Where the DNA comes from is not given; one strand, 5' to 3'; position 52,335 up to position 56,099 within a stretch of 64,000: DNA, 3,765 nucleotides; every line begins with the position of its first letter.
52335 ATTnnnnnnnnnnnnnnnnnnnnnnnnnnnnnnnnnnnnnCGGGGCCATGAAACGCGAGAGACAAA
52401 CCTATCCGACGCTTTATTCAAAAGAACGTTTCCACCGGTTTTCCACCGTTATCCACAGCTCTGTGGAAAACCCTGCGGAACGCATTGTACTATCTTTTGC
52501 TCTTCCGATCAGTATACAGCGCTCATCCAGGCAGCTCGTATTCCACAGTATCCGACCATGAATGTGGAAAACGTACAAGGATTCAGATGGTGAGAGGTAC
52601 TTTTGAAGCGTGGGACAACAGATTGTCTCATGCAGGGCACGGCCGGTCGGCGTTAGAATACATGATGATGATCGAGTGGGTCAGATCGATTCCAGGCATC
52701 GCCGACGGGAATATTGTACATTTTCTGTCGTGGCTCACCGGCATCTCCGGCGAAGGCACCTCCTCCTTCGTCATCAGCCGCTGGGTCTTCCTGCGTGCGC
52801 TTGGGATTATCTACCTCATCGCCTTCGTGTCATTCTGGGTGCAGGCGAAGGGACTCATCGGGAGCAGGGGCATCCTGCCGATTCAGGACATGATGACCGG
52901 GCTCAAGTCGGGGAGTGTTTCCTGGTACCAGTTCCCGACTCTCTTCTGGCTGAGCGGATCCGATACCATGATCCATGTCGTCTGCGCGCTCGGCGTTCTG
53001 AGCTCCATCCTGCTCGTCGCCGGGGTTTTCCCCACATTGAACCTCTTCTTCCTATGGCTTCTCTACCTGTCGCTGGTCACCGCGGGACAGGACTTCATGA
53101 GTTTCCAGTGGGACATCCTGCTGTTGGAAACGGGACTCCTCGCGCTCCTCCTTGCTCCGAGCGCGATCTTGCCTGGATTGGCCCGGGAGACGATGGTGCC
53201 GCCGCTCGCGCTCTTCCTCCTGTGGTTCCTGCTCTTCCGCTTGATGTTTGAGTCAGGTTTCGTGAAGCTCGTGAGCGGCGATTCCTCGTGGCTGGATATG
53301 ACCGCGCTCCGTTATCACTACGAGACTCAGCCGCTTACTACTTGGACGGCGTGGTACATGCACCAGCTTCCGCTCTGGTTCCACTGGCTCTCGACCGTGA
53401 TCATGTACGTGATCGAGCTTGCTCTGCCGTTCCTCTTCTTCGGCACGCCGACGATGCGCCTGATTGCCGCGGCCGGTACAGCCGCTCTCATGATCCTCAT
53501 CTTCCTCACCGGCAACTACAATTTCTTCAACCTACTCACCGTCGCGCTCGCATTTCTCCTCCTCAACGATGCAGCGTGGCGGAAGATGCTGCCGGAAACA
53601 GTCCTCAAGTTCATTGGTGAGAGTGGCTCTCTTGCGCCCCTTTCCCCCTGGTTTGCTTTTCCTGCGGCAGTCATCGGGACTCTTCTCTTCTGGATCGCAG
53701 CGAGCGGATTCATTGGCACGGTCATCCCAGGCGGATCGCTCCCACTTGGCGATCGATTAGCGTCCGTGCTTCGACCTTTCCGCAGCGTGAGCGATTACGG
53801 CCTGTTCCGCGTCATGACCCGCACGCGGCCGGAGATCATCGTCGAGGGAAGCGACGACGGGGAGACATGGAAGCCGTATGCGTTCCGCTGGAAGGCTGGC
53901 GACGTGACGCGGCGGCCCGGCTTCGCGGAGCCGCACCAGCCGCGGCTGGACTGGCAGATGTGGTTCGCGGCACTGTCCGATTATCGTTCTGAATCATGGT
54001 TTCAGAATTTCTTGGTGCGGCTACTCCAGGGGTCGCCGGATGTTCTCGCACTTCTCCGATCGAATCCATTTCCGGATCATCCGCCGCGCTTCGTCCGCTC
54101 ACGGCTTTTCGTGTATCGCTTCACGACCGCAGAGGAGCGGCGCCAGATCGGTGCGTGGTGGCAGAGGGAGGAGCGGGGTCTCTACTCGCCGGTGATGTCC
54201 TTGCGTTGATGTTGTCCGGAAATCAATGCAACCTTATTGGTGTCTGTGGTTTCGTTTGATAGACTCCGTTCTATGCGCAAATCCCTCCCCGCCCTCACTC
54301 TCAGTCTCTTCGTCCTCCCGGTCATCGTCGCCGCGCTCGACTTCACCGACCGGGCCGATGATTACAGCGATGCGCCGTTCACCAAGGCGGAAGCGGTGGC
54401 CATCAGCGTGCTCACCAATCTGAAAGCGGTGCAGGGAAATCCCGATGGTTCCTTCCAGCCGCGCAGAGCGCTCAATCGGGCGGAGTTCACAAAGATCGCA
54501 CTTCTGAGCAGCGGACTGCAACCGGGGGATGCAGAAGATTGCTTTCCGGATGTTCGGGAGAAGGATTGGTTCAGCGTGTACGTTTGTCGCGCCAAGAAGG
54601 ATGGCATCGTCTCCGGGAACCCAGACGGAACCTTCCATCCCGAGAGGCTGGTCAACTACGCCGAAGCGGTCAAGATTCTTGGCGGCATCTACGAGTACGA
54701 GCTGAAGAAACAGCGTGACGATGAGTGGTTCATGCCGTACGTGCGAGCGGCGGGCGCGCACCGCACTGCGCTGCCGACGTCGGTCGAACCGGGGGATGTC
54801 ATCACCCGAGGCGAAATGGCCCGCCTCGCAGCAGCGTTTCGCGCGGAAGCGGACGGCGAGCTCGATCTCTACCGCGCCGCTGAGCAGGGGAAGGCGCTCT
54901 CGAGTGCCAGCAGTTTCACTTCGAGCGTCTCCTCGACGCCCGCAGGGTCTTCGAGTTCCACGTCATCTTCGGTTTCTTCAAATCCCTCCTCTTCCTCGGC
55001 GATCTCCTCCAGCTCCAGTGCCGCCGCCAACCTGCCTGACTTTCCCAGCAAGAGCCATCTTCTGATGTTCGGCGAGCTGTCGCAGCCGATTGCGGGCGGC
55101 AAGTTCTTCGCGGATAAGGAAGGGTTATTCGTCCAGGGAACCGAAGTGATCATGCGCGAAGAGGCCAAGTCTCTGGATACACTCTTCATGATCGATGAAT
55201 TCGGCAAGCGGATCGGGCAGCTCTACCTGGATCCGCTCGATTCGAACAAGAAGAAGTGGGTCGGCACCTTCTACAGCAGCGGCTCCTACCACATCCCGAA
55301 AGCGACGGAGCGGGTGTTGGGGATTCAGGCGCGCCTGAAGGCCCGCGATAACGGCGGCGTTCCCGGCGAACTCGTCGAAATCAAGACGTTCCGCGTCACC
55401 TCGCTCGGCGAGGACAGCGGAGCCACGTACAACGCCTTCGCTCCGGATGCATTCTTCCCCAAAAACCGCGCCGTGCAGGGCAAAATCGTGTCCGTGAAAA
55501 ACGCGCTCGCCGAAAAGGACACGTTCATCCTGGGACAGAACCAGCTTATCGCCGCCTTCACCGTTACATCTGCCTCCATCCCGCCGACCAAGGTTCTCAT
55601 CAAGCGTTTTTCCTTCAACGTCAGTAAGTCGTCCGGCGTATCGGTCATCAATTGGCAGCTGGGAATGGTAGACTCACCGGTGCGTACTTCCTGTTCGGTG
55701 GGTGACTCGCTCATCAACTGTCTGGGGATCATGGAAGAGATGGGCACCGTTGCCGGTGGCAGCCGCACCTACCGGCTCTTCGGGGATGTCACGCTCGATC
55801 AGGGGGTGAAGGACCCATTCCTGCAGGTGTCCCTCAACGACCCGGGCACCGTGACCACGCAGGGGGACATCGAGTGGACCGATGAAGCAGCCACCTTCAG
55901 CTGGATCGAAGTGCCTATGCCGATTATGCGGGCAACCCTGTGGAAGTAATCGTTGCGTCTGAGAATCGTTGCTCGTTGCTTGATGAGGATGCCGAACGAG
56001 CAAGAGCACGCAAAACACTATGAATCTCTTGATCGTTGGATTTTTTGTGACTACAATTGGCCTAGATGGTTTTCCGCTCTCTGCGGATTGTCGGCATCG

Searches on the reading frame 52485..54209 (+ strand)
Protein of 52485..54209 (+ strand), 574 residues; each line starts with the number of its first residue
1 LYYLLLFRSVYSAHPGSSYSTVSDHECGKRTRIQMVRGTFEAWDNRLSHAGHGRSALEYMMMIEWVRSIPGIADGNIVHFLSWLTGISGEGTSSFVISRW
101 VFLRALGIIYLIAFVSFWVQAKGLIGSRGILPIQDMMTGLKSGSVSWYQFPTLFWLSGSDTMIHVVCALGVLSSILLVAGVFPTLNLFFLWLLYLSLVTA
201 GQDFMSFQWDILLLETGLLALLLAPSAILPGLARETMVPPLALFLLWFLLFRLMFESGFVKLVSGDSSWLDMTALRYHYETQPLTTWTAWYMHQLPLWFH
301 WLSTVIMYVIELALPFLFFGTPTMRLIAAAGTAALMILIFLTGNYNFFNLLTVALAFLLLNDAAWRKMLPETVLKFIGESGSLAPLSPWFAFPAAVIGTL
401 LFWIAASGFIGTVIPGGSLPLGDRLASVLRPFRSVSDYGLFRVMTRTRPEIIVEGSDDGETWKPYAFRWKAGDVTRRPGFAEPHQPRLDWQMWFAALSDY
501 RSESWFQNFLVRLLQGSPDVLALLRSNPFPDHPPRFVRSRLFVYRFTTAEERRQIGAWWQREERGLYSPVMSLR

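Call 76: search_protein_families(library=pfam, proteins=[window:52485-54209:+], max_evalue=0.001)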
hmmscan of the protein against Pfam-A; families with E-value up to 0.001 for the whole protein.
window:52485-54209:+ (574 aa): 2 families
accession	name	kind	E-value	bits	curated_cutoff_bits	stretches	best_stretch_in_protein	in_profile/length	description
PF25179.1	LMF1_C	-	1e-50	171.9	34.2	1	435-569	2-139/139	Lipase maturation factor C-terminal domain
PF06762.20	LMF1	-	4.5e-49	167.1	27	1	205-365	1-161/163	Lipase maturation factor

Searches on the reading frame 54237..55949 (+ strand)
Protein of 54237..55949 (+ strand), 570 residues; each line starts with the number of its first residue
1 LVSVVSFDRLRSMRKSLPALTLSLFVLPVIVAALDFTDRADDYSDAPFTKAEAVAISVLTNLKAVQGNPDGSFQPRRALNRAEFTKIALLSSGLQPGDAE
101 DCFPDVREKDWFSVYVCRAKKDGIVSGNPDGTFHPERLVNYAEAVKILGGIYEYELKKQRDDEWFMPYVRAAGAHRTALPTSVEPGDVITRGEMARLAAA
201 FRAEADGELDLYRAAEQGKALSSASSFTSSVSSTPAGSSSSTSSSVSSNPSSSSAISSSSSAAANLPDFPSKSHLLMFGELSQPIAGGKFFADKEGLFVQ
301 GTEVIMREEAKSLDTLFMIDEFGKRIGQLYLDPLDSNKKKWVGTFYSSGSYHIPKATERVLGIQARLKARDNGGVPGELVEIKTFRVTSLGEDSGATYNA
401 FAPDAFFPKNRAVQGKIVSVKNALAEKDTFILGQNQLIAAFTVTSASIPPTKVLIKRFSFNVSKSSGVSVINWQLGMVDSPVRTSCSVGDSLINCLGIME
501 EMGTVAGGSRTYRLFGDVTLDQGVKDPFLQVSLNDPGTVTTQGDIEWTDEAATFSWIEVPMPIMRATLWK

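Call 76: search_protein_families(library=pfam, proteins=[window:54237-55949:+], max_evalue=0.001)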
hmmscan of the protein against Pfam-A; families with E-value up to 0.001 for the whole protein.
window:54237-55949:+ (570 aa): 1 family
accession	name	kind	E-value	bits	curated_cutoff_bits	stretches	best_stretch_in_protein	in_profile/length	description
PF00395.25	SLH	-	4e-19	68.8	20.8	2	103-144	2-43/44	S-layer homology domain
